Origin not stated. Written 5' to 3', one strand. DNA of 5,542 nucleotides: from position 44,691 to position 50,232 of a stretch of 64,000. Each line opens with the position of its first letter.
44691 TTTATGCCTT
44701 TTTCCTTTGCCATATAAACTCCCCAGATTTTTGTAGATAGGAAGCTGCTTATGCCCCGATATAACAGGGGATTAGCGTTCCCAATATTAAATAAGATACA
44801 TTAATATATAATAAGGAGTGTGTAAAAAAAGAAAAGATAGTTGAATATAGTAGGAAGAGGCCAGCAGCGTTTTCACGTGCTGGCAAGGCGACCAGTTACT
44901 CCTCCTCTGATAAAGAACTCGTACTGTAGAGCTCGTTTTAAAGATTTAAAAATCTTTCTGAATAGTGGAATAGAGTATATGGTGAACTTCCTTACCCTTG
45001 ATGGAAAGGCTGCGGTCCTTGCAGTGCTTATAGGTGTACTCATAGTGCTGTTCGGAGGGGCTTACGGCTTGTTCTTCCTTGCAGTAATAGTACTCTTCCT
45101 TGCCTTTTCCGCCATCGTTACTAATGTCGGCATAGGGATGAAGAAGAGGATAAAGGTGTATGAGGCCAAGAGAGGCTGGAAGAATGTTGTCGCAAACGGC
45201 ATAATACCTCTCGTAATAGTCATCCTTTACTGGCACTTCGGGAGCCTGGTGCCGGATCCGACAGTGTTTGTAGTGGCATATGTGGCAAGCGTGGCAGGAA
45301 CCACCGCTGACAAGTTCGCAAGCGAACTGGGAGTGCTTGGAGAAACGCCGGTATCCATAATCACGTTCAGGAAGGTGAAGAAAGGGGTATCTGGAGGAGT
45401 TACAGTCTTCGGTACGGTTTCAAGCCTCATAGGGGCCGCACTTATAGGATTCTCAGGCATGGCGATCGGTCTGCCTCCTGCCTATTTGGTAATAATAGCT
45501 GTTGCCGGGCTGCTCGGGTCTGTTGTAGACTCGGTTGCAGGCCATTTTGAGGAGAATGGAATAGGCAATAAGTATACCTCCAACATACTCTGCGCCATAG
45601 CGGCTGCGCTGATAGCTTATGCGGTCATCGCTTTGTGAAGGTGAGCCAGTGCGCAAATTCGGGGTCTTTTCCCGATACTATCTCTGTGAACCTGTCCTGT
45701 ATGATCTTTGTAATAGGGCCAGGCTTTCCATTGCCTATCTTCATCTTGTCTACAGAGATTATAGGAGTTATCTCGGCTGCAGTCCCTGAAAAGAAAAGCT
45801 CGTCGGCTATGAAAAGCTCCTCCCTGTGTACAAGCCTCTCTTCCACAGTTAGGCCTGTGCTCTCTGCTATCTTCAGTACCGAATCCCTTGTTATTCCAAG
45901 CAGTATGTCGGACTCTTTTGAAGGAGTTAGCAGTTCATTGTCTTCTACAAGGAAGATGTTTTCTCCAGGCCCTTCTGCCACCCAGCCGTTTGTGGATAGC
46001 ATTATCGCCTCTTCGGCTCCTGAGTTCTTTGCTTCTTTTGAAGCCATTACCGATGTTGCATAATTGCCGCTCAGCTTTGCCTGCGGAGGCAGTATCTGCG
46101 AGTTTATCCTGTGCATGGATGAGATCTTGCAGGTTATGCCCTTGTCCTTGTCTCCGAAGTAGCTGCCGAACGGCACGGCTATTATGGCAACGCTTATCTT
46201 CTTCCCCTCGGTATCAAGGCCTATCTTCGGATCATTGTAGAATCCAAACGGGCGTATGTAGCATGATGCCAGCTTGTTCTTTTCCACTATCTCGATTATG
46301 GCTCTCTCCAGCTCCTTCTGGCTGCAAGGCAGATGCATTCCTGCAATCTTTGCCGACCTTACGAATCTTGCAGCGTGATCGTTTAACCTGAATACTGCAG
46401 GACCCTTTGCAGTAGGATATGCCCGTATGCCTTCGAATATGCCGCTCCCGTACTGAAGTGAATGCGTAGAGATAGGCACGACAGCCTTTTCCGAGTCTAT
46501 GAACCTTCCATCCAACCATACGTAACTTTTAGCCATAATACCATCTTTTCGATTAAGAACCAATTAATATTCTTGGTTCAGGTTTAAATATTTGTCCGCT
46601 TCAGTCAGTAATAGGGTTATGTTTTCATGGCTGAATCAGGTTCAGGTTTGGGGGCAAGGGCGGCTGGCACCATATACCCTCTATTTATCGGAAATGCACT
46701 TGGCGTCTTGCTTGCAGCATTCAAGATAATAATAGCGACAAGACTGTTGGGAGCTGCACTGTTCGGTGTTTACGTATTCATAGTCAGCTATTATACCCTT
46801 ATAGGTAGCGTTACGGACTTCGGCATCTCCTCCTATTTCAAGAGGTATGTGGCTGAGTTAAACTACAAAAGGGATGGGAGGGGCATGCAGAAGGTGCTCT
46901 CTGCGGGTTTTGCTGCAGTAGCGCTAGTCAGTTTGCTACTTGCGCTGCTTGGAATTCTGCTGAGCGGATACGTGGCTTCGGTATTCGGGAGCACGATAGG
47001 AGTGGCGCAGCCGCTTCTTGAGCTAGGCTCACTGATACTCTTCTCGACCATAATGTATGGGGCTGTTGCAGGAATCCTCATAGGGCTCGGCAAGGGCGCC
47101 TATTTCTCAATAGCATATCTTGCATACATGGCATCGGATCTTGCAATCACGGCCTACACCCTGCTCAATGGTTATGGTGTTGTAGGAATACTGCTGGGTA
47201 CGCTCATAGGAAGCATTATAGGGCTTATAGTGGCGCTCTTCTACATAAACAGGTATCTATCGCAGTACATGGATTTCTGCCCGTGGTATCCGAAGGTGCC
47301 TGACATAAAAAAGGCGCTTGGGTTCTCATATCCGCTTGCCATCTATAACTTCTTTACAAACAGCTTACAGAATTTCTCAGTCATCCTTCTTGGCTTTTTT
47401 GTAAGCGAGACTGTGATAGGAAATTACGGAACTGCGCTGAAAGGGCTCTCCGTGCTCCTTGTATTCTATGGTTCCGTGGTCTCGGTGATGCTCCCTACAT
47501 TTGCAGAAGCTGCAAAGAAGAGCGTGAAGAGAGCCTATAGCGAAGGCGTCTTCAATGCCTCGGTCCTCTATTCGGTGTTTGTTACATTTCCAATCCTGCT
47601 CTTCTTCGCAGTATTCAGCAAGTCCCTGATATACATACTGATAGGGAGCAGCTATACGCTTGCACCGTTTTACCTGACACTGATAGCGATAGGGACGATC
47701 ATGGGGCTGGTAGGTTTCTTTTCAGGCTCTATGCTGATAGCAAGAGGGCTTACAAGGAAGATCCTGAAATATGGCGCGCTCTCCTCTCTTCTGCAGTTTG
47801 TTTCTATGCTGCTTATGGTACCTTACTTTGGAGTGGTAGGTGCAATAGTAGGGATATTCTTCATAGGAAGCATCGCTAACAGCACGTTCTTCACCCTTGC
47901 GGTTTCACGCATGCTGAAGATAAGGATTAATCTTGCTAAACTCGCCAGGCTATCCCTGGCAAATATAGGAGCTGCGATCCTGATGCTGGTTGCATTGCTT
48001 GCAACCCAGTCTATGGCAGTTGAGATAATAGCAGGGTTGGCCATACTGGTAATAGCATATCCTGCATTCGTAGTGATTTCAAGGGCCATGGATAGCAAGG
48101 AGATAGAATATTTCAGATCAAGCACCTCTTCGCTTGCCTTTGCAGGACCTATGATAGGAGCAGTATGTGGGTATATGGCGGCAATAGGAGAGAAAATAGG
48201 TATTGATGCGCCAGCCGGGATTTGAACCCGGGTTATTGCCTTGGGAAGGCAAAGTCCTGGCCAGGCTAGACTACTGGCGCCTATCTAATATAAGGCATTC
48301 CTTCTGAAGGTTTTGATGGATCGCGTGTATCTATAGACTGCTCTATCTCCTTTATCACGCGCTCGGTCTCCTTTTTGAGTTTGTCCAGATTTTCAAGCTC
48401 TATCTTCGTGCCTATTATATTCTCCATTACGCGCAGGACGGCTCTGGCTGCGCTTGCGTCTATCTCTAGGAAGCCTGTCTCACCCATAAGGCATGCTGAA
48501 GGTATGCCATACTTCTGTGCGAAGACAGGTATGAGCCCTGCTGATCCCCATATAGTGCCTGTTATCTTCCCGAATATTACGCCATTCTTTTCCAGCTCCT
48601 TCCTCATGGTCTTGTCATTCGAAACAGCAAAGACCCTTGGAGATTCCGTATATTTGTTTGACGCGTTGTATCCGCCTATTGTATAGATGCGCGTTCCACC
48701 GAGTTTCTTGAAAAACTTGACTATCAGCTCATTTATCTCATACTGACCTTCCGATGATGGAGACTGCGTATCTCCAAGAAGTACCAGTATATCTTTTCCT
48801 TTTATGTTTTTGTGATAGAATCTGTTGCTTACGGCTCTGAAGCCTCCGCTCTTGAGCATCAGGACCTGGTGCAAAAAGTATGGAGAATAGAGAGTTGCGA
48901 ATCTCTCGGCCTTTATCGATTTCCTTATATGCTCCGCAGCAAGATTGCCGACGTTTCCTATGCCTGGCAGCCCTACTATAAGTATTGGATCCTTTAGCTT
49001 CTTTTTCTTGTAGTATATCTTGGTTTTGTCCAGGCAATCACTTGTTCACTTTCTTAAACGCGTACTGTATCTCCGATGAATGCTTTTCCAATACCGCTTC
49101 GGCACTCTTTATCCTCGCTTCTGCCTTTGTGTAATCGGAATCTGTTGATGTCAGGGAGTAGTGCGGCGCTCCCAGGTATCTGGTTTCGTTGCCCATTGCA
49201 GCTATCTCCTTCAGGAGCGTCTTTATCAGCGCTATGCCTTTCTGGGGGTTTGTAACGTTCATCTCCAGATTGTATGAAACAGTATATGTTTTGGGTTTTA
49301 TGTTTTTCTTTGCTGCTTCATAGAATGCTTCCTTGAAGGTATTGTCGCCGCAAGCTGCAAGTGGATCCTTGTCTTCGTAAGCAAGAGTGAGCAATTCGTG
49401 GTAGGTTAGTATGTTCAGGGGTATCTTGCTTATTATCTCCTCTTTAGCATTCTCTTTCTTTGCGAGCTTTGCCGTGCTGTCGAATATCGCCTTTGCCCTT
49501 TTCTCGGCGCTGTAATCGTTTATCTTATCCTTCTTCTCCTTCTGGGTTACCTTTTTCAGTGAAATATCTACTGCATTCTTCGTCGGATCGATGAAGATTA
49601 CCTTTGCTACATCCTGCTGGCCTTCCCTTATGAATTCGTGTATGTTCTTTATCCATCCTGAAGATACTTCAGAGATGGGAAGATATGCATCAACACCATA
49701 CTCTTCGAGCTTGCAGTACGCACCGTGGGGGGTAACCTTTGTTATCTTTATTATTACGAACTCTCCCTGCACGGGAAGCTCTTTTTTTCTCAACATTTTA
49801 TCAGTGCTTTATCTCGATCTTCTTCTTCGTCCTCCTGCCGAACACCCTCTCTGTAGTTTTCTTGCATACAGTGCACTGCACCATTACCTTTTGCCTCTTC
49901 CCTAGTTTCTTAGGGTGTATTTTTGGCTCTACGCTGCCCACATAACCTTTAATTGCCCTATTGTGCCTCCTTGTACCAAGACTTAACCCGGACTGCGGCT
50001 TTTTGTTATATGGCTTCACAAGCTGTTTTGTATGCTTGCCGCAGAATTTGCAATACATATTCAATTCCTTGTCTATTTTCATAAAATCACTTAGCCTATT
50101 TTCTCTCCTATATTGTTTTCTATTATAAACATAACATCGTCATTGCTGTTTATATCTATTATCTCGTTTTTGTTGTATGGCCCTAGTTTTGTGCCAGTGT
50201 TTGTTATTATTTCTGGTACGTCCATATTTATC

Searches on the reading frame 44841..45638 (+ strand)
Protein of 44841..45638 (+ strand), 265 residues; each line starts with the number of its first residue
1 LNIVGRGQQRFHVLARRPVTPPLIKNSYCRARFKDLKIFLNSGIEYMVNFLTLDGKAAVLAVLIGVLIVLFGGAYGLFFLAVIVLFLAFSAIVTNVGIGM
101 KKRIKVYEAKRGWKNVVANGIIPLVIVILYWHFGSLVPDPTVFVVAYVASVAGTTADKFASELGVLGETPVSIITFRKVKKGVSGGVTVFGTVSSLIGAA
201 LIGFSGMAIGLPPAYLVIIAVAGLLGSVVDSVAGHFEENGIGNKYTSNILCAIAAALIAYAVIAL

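Call 35: search_protein_families(library=pfam, proteins=[window:44841-45638:+], max_evalue=0.0001)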
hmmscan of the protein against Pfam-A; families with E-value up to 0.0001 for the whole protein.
window:44841-45638:+ (265 aa): 1 family
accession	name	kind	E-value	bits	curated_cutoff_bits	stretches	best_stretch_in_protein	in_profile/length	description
PF01940.21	DUF92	-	8.5e-42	143.7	27.5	1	52-240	15-211/251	Integral membrane protein DUF92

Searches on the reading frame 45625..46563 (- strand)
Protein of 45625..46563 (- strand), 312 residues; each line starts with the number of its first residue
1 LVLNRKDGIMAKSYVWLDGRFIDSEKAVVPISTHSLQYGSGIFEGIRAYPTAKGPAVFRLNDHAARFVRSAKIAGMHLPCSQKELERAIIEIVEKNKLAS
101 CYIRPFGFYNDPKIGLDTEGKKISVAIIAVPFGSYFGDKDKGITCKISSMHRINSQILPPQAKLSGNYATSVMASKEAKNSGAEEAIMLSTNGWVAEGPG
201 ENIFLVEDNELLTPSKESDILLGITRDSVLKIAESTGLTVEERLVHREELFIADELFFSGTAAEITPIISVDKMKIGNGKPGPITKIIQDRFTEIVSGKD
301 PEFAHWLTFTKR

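Call 35: search_protein_families(library=pfam, proteins=[window:45625-46563:-], max_evalue=0.0001)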
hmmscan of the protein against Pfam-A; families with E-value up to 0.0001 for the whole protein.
window:45625-46563:- (312 aa): 1 family
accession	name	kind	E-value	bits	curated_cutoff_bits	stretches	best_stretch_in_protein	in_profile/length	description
PF01063.24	Aminotran_4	-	2.7e-50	171.7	28.5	1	41-270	1-222/223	Amino-transferase class IV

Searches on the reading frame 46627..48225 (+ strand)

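Call 10: search_protein_families(library=pfam, proteins=[window:46627-48225:+], max_evalue=0.01)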
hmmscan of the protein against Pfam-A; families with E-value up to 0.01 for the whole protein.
window:46627-48225:+ (532 aa): 2 families
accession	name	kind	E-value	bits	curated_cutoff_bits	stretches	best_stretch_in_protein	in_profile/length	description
PF01943.22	Polysacc_synt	-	1.5e-16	61.1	28.2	1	19-294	8-272/274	Polysaccharide biosynthesis protein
PF13440.11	Polysacc_synt_3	-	1.1e-14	54.8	23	1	38-344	3-289/293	Polysaccharide biosynthesis protein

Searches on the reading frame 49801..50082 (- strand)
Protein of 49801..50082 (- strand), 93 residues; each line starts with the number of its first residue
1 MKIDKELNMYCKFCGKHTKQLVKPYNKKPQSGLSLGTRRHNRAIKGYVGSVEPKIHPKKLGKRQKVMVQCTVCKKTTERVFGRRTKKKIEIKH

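Call 10: search_protein_families(library=pfam, proteins=[window:49801-50082:-], max_evalue=0.01)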
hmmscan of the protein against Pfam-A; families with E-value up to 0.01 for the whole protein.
window:49801-50082:- (93 aa): 4 families
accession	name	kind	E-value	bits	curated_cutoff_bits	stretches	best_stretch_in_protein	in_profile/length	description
PF00935.25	Ribosomal_L44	-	6.2e-11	43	25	1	16-87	1-72/76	Ribosomal protein L44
PF02892.21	zf-BED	-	0.0043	17.5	20.6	0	63-79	12-28/44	BED zinc finger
PF25431.1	zf-C17orf113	-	0.0051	17.1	29.5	0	6-29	12-34/63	C17orf113 probable zinc finger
PF02276.23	CytoC_RC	-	0.0076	16.1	22.4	1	1-78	216-294/310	Photosynthetic reaction centre cytochrome C subunit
